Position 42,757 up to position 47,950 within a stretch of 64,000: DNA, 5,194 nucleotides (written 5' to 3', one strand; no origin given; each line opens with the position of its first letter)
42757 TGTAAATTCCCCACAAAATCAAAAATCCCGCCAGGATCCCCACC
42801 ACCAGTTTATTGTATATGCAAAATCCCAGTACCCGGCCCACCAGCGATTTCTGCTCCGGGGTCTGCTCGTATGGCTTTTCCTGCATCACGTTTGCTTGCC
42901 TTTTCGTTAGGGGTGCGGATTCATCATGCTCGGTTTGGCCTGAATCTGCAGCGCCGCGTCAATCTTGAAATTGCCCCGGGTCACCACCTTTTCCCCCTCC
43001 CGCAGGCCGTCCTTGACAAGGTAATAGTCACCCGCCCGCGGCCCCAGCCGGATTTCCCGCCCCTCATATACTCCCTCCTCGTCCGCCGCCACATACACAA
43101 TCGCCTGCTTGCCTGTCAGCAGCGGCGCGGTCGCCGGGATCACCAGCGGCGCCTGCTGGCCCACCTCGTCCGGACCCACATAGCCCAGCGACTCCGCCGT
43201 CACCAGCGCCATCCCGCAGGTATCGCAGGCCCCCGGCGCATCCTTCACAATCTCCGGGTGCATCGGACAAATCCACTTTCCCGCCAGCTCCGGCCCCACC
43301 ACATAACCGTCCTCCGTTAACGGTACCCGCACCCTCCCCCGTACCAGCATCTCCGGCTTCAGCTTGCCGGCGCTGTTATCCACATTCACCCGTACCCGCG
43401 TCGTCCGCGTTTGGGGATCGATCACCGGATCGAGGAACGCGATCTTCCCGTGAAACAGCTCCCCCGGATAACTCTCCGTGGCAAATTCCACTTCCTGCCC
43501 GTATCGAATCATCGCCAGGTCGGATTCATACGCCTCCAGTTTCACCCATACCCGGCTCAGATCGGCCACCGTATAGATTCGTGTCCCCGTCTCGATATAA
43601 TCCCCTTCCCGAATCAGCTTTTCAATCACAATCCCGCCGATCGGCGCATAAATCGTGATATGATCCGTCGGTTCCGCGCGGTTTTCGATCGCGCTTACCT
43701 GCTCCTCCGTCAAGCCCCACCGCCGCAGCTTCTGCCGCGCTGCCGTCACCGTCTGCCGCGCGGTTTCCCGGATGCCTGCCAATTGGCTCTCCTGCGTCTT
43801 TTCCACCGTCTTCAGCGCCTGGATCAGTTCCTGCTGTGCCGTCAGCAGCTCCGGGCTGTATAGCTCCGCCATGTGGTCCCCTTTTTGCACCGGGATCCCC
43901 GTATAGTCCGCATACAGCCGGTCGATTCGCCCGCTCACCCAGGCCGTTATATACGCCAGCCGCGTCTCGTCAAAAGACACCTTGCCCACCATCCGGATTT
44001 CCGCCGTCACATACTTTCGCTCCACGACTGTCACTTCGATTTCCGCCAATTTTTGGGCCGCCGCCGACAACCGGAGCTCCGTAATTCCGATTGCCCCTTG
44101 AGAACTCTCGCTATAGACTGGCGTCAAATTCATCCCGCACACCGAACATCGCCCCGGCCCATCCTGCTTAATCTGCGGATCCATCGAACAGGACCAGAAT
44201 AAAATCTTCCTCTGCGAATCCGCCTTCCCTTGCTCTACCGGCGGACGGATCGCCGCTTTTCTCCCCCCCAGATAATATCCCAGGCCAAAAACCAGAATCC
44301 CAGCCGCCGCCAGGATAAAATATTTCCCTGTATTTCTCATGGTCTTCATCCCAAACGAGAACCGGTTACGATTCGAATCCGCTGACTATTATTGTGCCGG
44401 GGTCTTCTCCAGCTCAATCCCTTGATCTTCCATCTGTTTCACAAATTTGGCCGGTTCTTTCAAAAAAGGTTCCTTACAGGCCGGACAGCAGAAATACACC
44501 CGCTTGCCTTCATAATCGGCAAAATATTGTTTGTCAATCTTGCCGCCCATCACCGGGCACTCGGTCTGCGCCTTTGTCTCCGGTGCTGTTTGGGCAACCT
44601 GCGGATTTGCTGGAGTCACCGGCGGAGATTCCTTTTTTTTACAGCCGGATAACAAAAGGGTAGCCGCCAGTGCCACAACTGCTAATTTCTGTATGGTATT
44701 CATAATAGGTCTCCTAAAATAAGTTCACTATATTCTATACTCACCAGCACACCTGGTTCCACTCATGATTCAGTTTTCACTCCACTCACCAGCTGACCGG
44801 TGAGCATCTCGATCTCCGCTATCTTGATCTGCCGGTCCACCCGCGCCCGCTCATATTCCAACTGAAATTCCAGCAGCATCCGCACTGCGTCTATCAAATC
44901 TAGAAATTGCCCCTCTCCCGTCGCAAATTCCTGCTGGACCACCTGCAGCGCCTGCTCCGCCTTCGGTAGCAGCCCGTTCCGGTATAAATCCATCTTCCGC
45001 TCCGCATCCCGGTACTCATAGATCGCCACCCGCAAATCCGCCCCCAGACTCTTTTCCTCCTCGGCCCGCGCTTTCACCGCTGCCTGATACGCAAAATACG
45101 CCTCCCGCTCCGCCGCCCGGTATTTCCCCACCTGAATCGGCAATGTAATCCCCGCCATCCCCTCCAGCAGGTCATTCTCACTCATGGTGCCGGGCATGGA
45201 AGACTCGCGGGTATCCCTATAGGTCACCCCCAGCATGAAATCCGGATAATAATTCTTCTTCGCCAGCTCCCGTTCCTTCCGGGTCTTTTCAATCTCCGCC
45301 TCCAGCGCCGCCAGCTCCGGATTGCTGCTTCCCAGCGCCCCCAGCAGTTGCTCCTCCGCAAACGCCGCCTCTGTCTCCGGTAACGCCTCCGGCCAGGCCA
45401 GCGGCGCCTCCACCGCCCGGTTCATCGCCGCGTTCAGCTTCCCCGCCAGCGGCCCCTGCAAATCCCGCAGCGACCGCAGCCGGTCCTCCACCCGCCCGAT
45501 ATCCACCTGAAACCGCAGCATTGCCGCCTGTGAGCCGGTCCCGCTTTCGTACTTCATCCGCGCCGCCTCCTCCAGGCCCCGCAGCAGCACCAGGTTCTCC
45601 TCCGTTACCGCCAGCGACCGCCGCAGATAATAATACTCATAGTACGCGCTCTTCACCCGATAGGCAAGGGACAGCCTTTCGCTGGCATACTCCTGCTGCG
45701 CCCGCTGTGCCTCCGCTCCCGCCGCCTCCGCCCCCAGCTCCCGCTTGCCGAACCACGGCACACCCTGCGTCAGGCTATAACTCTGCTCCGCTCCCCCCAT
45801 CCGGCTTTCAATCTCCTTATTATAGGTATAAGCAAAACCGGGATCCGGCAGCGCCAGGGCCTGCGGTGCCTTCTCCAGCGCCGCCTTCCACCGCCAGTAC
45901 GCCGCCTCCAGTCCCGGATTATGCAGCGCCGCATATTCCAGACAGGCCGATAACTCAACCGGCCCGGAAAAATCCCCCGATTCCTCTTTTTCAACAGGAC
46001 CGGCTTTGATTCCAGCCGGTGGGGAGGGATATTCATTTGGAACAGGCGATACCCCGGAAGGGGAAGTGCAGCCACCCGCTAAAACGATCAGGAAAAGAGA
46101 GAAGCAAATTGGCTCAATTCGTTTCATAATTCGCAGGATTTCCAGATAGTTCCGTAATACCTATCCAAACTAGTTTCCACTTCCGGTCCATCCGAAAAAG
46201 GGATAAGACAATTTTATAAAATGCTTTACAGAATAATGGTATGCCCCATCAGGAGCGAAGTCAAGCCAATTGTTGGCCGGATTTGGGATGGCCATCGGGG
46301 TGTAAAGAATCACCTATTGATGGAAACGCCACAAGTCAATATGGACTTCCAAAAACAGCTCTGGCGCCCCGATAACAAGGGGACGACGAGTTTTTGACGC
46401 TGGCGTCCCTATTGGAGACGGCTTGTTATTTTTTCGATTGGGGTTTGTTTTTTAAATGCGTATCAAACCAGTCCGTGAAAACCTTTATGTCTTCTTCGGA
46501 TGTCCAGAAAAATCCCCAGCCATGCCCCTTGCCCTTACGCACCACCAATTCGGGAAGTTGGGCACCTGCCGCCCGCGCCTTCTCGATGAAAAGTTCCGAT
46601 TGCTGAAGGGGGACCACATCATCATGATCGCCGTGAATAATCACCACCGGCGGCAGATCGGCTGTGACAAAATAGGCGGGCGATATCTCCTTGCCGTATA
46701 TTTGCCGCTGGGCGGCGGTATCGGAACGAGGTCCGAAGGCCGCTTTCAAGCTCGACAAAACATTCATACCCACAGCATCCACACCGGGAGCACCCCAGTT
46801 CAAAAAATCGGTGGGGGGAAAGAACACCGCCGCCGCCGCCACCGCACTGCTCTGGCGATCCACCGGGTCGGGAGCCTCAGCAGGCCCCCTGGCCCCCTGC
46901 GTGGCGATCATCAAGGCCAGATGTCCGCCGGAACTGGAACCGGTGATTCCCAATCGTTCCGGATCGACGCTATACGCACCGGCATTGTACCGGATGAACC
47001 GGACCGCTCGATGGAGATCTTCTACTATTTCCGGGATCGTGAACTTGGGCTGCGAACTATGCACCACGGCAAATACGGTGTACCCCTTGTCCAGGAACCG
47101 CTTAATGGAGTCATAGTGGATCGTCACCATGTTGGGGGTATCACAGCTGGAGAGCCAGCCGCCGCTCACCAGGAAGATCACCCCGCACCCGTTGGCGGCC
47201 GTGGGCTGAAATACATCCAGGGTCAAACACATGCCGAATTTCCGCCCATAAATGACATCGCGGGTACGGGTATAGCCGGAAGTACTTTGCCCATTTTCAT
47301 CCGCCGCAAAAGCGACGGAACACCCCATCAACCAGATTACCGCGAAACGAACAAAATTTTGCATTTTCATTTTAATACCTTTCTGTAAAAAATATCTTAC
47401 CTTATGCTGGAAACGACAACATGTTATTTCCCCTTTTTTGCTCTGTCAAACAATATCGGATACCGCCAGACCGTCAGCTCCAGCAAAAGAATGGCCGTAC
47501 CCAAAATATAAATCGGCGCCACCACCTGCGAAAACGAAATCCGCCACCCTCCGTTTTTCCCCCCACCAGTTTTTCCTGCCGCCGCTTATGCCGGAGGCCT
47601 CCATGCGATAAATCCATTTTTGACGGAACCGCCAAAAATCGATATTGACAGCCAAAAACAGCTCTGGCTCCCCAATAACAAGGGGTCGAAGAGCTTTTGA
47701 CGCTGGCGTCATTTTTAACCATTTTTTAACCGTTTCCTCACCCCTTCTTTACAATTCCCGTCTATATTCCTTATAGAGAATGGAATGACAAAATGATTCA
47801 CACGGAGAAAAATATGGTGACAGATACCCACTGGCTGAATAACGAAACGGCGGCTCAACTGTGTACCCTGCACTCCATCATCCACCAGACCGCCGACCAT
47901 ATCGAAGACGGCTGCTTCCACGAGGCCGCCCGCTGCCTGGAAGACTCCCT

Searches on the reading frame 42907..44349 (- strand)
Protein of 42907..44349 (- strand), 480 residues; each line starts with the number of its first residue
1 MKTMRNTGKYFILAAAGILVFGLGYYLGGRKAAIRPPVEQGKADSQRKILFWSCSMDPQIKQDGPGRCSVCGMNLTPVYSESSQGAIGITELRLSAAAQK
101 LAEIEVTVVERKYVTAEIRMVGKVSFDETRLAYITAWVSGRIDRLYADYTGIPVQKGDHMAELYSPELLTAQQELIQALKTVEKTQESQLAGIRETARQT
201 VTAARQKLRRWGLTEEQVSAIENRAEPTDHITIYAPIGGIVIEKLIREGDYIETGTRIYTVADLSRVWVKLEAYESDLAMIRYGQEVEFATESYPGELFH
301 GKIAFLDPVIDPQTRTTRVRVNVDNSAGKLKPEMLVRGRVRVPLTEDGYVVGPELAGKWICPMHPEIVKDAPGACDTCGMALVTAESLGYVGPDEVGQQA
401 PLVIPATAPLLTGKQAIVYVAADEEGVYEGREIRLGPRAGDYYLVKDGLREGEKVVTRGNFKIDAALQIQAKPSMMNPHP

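Call 69: search_protein_families(library=pfam, proteins=[window:42907-44349:-], max_evalue=0.0001)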
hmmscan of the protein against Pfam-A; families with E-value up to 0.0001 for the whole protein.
window:42907-44349:- (480 aa): 3 families
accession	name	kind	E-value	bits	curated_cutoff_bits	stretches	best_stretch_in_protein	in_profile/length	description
PF16576.10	HlyD_D23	-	2.7e-74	249.5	30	1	115-336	3-214/214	Barrel-sandwich domain of CusB or HlyD membrane-fusion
PF19335.5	HMBD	-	4.6e-23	81.3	23.6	2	358-383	1-26/28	Heavy metal binding domain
PF13437.12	HlyD_3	-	2.5e-19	70.4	22.2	1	232-332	1-105/106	HlyD family secretion protein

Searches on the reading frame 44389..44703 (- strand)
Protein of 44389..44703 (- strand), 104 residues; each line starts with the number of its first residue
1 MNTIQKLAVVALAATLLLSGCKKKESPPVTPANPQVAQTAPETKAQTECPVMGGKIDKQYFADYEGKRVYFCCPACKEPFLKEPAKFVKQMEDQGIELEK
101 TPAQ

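Call 70: search_protein_families(library=pfam, proteins=[window:44389-44703:-], max_evalue=0.0001)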
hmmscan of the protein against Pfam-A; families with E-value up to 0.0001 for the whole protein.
window:44389-44703:- (104 aa): 1 family
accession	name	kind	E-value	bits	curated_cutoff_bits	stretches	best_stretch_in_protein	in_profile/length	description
PF04945.19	YHS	-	8.5e-09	35.7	30.3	1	50-90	4-46/47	YHS domain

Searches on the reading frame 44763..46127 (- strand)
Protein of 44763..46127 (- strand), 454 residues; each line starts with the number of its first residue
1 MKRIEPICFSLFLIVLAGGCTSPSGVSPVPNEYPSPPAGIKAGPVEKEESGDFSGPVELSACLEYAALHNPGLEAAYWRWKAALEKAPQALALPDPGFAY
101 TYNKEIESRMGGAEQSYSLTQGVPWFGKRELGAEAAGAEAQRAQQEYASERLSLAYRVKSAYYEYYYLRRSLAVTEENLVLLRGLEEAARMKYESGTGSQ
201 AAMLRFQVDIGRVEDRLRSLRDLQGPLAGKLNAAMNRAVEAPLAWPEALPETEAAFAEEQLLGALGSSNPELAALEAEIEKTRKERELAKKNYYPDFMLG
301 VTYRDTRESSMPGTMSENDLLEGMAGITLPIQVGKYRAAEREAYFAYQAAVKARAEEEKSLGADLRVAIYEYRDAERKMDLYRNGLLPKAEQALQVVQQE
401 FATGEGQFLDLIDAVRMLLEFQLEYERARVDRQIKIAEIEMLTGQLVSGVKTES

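Call 30: search_protein_families(library=pfam, proteins=[window:44763-46127:-], max_evalue=0.001)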
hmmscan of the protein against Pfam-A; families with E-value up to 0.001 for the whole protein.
window:44763-46127:- (454 aa): 1 family
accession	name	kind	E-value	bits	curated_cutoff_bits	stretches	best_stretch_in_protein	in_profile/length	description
PF02321.23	OEP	-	5.2e-45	154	22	2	267-444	10-187/187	Outer membrane efflux protein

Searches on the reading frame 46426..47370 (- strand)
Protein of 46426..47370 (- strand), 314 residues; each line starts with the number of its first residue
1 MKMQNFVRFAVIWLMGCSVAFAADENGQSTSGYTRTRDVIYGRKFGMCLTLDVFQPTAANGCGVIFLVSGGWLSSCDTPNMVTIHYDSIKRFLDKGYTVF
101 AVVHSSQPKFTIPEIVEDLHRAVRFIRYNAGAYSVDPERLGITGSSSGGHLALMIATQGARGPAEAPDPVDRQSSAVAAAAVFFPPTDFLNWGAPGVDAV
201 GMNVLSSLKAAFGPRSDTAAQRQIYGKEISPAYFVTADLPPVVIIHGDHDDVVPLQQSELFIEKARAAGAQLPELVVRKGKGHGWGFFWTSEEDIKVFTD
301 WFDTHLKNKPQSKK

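Call 30: search_protein_families(library=pfam, proteins=[window:46426-47370:-], max_evalue=0.001)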
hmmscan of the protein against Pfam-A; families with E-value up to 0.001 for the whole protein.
window:46426-47370:- (314 aa): 4 families
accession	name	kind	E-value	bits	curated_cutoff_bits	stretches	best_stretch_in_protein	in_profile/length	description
PF20434.5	BD-FAE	-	1.9e-38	132.6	26.8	1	51-264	1-214/215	BD-FAE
PF00326.27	Peptidase_S9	-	6e-16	59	22.6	1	222-308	125-212/213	Prolyl oligopeptidase family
PF07859.19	Abhydrolase_3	-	4.6e-11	43.3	25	1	96-285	29-208/210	alpha/beta hydrolase fold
PF01738.24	DLH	-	2e-05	24.7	21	0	225-284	128-187/217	Dienelactone hydrolase family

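Call 32: find_homologous_proteins(query=window:46426-47370:-, max_evalue=1e-40)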
Query window:46426-47370:- (314 aa): 6500 proteins with E <= 1e-40 among 8000 candidates; the best 120 are listed.
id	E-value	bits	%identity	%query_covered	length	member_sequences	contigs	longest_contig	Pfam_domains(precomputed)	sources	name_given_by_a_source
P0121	3.1e-213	725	100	100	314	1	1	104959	PF00326.28,PF07859.20,PF12697.14,PF01738.25,PF20434.6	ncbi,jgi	jgi:acetyl esterase/lipase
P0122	3.9e-174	596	82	99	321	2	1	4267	PF00326.28,PF07859.20,PF20434.6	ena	-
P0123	8.3e-152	523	85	83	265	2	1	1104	PF00326.28,PF07859.20,PF20434.6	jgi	jgi:acetyl esterase/lipase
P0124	2.4e-149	515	77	90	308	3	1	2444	PF00326.28,PF07859.20,PF20434.6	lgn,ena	-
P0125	1.3e-146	506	78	89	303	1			PF00326.28,PF07859.20,PF20434.6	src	-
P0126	1.8e-146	505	79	88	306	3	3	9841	PF00326.28,PF07859.20,PF20434.6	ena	-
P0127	8.3e-146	503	79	88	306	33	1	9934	PF00326.28,PF07859.20,PF20434.6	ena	-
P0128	1.9e-145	502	75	94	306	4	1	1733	PF00326.28,PF07859.20,PF20434.6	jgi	jgi:acetyl esterase/lipase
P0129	6.3e-145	500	74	97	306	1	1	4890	PF00326.28,PF07859.20,PF20434.6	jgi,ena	-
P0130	7.4e-145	500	72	98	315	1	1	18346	PF00326.28,PF07859.20,PF20434.6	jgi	jgi:acetyl esterase/lipase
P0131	7.8e-145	500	78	89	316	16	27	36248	PF00326.28,PF07859.20,PF20434.6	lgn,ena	-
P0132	8.1e-145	500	83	82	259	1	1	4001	PF00326.28,PF07859.20,PF01738.25,PF20434.6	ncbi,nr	ncbi:MAG: alpha/beta hydrolase [Sedimentisphaerales bacterium]|nr:alpha/beta hydrolase [Sedimentisph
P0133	1.9e-144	499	74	96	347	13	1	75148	PF00326.28,PF07859.20,PF20434.6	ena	-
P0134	2.5e-144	498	74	94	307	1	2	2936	PF00326.28,PF07859.20,PF20434.6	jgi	jgi:acetyl esterase/lipase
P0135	1.3e-141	489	76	89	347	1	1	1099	PF00326.28,PF07859.20,PF20434.6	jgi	jgi:acetyl esterase/lipase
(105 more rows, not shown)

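Call 33: find_encoding_contigs(protein=P0121, flank=2000, max_places=10)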
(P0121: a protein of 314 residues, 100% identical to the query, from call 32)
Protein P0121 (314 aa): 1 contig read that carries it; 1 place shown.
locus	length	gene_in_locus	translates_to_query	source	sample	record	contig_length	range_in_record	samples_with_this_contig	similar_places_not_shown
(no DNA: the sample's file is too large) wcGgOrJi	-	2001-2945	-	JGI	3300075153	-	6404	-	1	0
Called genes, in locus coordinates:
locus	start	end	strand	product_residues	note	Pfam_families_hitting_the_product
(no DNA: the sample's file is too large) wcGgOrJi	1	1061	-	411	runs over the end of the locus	PF13173:AAA_14, PF13635:DUF4143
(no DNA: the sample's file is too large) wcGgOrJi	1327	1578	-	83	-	-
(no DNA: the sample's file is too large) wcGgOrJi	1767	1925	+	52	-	-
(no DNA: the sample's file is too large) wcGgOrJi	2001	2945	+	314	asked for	PF20434:BD-FAE, PF07859:Abhydrolase_3, PF12697:Abhydrolase_6 (weak), PF01738:DLH (faint), PF00326:Peptidase_S9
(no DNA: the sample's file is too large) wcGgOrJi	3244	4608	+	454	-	PF02321:OEP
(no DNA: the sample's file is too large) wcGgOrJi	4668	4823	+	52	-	?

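Call 34: find_encoding_contigs(protein=P0122, flank=4000, max_places=6)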
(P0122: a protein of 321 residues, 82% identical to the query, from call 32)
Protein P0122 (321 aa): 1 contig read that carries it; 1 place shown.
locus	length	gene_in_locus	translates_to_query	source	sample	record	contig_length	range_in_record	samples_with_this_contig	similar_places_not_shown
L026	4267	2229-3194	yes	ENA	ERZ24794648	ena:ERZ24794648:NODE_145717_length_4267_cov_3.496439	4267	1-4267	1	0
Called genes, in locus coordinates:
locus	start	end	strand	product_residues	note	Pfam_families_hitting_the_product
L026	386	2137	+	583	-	-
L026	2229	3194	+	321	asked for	PF20434:BD-FAE, PF07859:Abhydrolase_3, PF00326:Peptidase_S9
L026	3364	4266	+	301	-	?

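Call 35: find_encoding_contigs(protein=P0132, flank=4000, max_places=6)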
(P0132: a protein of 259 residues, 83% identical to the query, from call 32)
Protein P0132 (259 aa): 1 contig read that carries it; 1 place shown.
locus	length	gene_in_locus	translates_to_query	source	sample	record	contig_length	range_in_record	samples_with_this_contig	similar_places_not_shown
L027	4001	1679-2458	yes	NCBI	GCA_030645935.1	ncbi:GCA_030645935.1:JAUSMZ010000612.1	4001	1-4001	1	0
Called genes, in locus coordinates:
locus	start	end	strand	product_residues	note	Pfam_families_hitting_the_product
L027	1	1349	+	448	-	PF00884:Sulfatase, PF16347:SGSH_C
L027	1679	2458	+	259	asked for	PF20434:BD-FAE, PF07859:Abhydrolase_3, PF01738:DLH (faint), PF00326:Peptidase_S9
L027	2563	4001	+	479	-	PF00884:Sulfatase, PF16347:SGSH_C (weak)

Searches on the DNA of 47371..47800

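Call 39: search_rna_families(source=window, start=47371, end=47800, threshold=evalue, max_evalue=5)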
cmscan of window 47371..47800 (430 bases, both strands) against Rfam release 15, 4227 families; matches with E-value up to 5: 0.
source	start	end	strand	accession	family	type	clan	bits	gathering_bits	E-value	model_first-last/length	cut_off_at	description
